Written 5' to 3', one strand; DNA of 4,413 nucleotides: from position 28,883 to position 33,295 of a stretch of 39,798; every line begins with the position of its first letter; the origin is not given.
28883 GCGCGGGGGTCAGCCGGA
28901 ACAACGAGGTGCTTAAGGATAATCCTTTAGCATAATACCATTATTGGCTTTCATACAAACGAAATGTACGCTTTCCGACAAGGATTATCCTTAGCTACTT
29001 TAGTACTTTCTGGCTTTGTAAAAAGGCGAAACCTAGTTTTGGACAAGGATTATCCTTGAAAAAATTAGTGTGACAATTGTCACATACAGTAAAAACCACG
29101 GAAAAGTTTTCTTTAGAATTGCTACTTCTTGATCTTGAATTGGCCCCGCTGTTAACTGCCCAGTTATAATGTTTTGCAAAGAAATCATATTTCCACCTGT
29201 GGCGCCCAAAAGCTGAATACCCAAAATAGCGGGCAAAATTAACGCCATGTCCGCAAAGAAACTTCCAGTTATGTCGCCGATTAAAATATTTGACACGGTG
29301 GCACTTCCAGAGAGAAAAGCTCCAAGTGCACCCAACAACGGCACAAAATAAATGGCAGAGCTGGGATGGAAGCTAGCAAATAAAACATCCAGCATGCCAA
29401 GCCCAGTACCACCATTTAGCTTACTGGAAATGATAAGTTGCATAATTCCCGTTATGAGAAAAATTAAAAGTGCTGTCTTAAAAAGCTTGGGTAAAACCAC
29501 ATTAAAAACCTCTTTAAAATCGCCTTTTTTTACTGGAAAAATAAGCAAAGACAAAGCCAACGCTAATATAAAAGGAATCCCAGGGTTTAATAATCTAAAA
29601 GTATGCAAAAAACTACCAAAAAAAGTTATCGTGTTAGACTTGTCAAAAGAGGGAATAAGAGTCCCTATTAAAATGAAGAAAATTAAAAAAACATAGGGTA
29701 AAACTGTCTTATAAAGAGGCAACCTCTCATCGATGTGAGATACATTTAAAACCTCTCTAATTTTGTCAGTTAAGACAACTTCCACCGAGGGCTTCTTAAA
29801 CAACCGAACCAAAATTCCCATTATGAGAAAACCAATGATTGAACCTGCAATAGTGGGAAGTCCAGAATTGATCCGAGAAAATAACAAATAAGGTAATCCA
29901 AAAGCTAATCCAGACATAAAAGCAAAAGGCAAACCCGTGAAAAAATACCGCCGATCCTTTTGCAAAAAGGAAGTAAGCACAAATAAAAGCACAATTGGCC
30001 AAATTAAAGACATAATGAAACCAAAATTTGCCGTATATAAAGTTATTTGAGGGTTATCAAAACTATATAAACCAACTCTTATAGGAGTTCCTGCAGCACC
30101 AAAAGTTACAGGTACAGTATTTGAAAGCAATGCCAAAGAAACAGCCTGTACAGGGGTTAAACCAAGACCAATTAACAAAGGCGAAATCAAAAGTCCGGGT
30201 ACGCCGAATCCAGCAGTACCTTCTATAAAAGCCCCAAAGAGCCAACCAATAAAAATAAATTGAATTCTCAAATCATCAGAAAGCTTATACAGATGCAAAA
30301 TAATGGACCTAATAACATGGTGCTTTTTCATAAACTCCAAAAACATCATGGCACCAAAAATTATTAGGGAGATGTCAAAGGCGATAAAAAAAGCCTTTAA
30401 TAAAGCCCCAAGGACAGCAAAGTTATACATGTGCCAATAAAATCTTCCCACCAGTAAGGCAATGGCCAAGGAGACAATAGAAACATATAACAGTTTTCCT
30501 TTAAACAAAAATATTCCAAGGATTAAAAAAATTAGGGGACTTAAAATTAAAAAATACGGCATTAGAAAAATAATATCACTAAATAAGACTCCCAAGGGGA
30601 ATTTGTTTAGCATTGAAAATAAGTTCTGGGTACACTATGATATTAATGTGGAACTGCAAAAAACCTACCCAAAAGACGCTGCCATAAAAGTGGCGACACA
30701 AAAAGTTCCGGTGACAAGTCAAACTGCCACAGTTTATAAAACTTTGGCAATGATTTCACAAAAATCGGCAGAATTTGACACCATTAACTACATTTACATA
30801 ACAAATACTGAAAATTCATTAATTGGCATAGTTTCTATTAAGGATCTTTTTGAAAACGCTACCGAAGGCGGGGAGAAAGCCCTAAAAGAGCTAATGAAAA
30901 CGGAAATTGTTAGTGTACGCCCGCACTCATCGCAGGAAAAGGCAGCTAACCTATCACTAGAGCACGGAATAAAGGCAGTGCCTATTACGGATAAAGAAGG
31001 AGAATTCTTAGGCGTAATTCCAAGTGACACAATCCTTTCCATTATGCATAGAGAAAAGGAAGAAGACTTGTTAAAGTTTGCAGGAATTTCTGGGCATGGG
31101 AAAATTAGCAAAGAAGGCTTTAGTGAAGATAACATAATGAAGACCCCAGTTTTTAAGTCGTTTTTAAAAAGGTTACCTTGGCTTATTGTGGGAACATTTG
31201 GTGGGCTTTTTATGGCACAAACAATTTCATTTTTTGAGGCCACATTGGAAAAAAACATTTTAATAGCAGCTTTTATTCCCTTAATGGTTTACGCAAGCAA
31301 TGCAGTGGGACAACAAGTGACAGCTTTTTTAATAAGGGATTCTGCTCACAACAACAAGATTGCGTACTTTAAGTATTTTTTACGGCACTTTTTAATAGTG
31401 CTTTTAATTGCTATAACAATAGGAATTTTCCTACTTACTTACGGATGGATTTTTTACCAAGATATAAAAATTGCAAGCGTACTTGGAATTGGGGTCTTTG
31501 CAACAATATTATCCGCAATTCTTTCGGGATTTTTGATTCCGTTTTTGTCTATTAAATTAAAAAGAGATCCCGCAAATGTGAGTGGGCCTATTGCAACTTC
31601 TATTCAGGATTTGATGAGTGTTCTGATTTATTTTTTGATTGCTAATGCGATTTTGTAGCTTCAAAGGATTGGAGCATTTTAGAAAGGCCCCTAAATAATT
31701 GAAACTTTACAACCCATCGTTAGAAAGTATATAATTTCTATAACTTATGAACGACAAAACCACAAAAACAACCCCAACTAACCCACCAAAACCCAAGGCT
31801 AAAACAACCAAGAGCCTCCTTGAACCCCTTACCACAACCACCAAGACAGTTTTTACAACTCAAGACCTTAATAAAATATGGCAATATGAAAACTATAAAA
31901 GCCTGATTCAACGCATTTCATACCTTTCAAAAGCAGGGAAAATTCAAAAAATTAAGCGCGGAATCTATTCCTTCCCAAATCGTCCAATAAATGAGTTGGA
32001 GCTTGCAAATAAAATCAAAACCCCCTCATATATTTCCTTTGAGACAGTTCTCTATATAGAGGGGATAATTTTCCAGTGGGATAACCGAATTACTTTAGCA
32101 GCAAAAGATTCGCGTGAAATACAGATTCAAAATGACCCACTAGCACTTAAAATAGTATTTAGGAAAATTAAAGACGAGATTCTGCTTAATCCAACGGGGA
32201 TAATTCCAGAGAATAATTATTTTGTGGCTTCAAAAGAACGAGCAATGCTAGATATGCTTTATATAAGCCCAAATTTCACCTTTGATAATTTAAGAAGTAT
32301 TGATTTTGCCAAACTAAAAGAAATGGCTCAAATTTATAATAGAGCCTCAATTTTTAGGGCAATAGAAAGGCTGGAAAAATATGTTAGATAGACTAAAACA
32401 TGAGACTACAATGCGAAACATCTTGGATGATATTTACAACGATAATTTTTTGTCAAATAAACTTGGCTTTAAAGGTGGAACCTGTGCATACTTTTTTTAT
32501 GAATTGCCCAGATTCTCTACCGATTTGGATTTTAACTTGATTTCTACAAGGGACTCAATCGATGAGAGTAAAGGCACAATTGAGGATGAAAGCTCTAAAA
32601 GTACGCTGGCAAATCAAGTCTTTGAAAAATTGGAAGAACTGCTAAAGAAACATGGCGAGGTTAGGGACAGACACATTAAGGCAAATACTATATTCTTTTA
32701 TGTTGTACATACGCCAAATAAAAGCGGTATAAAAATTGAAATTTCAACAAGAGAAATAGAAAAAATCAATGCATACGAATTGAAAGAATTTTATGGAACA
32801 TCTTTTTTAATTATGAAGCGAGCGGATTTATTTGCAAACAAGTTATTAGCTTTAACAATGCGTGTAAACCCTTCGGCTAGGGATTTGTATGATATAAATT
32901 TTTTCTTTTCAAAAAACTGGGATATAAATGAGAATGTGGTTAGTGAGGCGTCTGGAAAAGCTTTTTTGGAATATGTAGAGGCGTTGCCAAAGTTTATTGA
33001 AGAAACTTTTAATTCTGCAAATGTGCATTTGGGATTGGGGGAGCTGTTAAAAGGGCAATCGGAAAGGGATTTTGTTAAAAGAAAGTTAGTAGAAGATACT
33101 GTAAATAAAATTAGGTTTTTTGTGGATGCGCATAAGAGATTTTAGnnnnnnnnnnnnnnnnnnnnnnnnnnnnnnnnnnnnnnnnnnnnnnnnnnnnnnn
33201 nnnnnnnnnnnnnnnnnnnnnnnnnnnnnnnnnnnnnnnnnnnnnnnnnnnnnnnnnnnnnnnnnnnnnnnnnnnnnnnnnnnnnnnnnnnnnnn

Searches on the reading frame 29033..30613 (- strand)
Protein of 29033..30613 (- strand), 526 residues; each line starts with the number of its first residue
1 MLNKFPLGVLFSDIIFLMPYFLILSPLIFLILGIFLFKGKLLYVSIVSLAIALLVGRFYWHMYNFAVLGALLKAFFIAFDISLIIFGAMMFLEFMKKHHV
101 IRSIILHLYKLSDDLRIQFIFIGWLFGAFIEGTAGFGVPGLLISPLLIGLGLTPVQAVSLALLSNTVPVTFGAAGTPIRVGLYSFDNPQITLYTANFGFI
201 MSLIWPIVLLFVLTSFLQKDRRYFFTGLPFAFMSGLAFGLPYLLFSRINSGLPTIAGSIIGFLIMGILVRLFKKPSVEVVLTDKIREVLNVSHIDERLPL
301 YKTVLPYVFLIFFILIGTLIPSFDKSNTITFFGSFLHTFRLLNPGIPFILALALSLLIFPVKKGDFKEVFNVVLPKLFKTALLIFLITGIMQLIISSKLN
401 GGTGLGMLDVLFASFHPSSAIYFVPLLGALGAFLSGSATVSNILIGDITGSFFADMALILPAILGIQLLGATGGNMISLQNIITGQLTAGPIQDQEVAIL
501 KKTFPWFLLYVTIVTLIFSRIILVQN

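Call 86: search_protein_families(library=pfam, proteins=[window:29033-30613:-], max_evalue=0.00001)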
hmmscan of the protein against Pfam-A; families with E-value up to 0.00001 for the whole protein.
window:29033-30613:- (526 aa): 1 family
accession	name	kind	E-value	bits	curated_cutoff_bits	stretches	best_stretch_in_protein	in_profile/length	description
PF02652.20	Lactate_perm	-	1.6e-65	222.3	27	2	23-328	6-306/522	L-lactate permease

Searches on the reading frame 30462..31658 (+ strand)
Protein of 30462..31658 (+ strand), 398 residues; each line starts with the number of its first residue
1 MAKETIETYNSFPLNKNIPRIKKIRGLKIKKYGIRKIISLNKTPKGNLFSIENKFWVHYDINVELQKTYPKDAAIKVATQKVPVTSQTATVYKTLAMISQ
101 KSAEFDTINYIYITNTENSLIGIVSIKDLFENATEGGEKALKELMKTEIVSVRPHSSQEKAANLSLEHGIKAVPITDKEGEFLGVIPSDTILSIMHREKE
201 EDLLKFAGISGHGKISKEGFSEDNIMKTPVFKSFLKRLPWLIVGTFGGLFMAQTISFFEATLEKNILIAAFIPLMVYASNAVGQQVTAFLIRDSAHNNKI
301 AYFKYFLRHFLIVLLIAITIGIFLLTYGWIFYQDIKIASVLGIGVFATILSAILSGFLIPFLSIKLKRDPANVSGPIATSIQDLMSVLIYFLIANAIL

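Call 86: search_protein_families(library=pfam, proteins=[window:30462-31658:+], max_evalue=0.00001)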
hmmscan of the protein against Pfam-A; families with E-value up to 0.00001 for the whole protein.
window:30462-31658:+ (398 aa): 2 families
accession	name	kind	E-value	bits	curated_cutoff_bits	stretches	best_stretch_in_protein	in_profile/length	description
PF01769.21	MgtE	-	3.4e-19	69.8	27.6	1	272-393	1-125/125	Divalent cation transporter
PF00571.33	CBS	-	1.1e-15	58.1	24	1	142-195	2-55/57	CBS domain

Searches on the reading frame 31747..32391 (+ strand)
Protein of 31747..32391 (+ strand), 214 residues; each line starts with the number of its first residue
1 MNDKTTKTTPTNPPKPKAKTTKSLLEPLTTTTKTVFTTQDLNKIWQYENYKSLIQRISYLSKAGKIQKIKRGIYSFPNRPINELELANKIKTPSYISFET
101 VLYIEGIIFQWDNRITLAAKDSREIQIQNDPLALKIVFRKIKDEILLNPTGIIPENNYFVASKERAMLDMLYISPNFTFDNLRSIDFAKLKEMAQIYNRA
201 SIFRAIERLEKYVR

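Call 5: search_protein_families(library=pfam, proteins=[window:31747-32391:+], max_evalue=0.01)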
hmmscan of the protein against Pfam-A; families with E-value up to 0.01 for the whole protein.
window:31747-32391:+ (214 aa): 1 family
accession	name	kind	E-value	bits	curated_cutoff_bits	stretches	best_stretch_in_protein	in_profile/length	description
PF13338.12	AbiEi_4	-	0.00091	19.7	25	1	55-77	27-49/49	Transcriptional regulator, AbiEi antitoxin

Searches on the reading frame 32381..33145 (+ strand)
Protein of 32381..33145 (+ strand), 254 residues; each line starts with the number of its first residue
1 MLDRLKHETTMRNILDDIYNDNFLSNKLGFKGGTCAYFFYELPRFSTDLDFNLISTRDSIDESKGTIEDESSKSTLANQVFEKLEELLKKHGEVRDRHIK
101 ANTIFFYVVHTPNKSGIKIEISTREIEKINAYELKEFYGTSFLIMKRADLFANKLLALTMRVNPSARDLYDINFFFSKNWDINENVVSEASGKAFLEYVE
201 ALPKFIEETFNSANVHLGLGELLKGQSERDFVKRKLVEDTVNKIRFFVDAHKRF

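Call 5: search_protein_families(library=pfam, proteins=[window:32381-33145:+], max_evalue=0.01)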
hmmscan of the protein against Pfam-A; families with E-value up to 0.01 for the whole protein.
window:32381-33145:+ (254 aa): 1 family
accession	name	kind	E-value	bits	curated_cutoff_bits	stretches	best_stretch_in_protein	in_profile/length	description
PF08843.17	AbiEii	-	3.9e-20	73.2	22.5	1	14-199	2-186/238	Nucleotidyl transferase AbiEii toxin, Type IV TA system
